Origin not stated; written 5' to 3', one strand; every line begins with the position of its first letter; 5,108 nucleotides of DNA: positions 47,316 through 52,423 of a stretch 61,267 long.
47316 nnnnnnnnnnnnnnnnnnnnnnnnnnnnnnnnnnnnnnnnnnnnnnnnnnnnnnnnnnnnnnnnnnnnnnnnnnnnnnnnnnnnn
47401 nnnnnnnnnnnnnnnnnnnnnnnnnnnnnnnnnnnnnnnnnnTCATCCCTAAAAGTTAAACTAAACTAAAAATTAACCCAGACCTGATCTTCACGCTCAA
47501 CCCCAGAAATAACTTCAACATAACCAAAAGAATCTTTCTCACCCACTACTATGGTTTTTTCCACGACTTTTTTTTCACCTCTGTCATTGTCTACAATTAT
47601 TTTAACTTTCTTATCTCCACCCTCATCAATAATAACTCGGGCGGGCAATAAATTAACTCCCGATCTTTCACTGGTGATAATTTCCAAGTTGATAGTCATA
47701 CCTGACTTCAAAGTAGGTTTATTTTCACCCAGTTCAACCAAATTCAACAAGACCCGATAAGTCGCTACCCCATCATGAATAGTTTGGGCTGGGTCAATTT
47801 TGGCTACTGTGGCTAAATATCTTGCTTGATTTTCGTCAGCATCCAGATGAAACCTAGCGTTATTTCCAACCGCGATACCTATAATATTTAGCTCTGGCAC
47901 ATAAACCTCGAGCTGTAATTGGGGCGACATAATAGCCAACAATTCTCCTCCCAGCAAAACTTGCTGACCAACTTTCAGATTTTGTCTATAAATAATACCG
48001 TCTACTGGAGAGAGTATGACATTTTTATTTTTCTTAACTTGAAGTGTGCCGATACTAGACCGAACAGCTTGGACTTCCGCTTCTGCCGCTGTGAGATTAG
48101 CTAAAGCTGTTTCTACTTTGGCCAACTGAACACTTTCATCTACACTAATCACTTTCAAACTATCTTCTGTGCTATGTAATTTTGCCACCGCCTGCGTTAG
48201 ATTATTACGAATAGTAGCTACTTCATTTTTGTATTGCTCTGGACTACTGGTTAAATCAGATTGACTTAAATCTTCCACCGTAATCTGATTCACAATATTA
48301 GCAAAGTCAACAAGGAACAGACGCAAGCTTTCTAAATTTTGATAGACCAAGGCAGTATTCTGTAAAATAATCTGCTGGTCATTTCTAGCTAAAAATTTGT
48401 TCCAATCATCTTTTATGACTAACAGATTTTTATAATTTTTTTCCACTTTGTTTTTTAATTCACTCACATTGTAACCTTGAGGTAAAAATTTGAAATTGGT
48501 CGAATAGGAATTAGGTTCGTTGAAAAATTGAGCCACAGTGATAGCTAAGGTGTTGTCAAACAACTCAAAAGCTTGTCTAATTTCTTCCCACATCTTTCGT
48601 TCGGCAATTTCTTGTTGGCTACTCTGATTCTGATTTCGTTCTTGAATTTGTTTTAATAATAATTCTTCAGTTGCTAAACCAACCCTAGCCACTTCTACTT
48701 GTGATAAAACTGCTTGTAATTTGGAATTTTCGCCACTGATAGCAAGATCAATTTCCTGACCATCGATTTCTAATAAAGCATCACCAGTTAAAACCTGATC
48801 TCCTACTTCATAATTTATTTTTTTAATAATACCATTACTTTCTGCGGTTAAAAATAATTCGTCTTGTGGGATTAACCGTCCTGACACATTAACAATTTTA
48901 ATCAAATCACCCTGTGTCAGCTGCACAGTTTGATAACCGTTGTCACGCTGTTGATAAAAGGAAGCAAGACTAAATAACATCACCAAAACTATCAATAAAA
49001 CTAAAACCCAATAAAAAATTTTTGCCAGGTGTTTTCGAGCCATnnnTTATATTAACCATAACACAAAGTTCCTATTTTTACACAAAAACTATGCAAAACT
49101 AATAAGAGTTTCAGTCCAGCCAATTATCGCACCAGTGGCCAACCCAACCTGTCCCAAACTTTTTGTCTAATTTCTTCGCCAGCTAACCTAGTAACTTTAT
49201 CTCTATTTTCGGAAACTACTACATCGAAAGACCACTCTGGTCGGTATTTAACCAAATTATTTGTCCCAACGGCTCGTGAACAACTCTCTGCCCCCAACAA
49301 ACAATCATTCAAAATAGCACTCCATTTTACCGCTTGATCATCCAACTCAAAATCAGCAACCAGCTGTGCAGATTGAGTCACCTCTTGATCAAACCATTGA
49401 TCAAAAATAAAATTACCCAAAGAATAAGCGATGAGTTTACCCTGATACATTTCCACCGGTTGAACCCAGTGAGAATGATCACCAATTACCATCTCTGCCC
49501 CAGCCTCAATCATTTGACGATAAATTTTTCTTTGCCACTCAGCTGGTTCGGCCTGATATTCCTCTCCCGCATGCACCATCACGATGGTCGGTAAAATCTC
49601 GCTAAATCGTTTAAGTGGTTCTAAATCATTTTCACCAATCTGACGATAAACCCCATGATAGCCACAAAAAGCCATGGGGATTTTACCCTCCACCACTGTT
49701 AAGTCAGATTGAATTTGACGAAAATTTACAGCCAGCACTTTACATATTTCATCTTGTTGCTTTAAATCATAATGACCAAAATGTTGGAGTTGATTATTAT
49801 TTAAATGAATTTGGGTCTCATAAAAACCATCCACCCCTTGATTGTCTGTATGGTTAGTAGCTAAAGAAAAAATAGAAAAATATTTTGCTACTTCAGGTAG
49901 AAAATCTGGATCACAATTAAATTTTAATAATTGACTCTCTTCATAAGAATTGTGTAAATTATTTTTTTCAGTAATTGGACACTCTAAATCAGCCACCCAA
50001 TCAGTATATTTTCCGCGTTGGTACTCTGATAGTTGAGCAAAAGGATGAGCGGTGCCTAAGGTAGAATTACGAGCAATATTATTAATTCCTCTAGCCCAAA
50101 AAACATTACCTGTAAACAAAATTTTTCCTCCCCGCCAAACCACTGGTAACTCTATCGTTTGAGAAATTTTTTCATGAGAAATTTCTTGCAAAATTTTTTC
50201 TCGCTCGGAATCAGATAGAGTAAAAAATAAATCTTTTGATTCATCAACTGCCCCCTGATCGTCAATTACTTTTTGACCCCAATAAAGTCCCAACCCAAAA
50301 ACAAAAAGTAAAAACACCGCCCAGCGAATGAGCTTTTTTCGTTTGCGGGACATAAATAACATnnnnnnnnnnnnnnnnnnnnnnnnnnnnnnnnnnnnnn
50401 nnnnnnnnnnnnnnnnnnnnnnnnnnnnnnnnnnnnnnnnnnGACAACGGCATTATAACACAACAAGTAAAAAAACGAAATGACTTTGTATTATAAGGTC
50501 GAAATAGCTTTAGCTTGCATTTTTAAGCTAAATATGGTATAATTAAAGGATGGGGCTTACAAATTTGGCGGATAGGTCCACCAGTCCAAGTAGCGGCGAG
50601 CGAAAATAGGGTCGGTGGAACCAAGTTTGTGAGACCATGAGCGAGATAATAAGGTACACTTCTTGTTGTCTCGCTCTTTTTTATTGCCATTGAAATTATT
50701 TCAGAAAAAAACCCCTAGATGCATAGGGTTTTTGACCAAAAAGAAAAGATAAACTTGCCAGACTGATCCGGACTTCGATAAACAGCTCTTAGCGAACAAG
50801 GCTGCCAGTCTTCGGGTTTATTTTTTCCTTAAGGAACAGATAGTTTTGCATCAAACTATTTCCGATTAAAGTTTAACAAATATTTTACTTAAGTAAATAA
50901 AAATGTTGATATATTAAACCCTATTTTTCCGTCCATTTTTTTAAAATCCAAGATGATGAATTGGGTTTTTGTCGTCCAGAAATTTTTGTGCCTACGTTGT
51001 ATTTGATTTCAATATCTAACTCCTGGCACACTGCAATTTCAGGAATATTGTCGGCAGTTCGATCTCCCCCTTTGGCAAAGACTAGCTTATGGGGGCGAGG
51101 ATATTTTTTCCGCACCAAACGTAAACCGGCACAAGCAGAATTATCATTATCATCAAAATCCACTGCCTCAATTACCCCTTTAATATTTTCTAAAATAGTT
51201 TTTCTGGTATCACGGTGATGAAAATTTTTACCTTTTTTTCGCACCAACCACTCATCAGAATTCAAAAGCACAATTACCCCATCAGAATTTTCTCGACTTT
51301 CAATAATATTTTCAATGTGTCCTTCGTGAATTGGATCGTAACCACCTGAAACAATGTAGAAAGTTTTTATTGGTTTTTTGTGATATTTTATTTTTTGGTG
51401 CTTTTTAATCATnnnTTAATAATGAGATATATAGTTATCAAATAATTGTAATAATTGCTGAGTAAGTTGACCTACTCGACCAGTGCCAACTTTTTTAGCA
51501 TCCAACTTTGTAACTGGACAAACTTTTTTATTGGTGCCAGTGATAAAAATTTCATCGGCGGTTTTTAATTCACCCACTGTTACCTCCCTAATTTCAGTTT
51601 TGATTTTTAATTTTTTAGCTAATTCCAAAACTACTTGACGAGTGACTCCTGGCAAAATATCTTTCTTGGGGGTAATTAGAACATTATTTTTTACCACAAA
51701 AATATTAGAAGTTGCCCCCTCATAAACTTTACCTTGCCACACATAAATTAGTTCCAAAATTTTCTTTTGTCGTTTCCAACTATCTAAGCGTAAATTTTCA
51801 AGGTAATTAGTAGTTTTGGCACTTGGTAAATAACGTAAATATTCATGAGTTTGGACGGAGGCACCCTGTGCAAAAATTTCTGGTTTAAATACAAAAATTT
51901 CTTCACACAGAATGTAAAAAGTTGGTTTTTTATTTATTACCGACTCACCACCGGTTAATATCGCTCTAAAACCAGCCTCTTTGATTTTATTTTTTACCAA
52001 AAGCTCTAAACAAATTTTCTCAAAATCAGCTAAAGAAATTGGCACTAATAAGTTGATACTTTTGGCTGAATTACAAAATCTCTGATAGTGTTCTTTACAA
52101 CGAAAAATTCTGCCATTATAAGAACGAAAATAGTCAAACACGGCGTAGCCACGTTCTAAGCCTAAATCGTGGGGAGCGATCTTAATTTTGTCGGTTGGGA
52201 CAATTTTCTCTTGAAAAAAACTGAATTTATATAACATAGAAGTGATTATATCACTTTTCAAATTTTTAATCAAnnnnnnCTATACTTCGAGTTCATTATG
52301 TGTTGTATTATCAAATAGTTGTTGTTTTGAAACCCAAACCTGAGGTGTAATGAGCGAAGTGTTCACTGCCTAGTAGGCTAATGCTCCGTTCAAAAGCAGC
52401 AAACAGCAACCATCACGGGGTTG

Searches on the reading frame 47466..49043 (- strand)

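Call 35: search_protein_families(library=pfam, proteins=[window:47466-49043:-], max_evalue=0.001)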
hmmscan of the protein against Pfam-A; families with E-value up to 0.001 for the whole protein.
window:47466-49043:- (525 aa): 4 families
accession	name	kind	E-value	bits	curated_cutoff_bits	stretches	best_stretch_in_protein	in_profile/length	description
PF13437.12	HlyD_3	-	2.4e-12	47.9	22.2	1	342-448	1-106/106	HlyD family secretion protein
PF16576.10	HlyD_D23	-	4.6e-07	29.8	30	1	282-419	56-187/214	Barrel-sandwich domain of CusB or HlyD membrane-fusion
PF13533.13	Biotin_lipoyl_2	-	6.5e-06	26.3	29.8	1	68-94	6-32/32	Biotin-lipoyl like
PF00364.28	Biotin_lipoyl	-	4.8e-05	23.6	22.1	0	65-93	45-73/73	Biotin-requiring enzyme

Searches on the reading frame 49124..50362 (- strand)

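Call 35: search_protein_families(library=pfam, proteins=[window:49124-50362:-], max_evalue=0.001)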
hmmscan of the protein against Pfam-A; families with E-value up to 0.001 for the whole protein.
window:49124-50362:- (412 aa): 1 family
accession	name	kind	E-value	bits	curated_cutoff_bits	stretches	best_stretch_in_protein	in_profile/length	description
PF09587.15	PGA_cap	-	3.4e-44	151.7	27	2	259-322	192-255/255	Bacterial capsule synthesis protein PGA_cap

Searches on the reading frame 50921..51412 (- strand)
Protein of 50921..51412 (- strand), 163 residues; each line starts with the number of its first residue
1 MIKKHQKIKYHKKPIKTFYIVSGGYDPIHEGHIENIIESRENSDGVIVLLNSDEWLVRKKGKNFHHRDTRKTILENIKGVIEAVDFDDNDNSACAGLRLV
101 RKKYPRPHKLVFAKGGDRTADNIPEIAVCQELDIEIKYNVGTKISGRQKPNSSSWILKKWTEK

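Call 36: search_protein_families(library=pfam, proteins=[window:50921-51412:-], max_evalue=0.001)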
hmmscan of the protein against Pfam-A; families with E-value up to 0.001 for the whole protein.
window:50921-51412:- (163 aa): 1 family
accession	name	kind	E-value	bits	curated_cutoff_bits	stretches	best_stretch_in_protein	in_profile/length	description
PF01467.32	CTP_transf_like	-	1.1e-08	35.8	21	1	21-133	2-108/133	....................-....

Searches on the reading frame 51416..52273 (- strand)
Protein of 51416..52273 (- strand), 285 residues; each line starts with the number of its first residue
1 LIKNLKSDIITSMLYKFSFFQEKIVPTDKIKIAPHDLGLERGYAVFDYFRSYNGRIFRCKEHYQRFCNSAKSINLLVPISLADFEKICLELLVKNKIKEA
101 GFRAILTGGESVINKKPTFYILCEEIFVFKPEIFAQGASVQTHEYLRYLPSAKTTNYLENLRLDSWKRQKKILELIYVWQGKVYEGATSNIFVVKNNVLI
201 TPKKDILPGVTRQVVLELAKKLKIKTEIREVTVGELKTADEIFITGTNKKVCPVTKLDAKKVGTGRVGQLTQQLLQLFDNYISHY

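Call 36: search_protein_families(library=pfam, proteins=[window:51416-52273:-], max_evalue=0.001)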
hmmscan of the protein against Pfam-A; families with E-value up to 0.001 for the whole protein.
window:51416-52273:- (285 aa): 1 family
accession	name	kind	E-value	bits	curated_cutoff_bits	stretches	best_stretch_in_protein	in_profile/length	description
PF01063.24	Aminotran_4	-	1e-47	163.3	28.5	1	45-256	2-222/223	Amino-transferase class IV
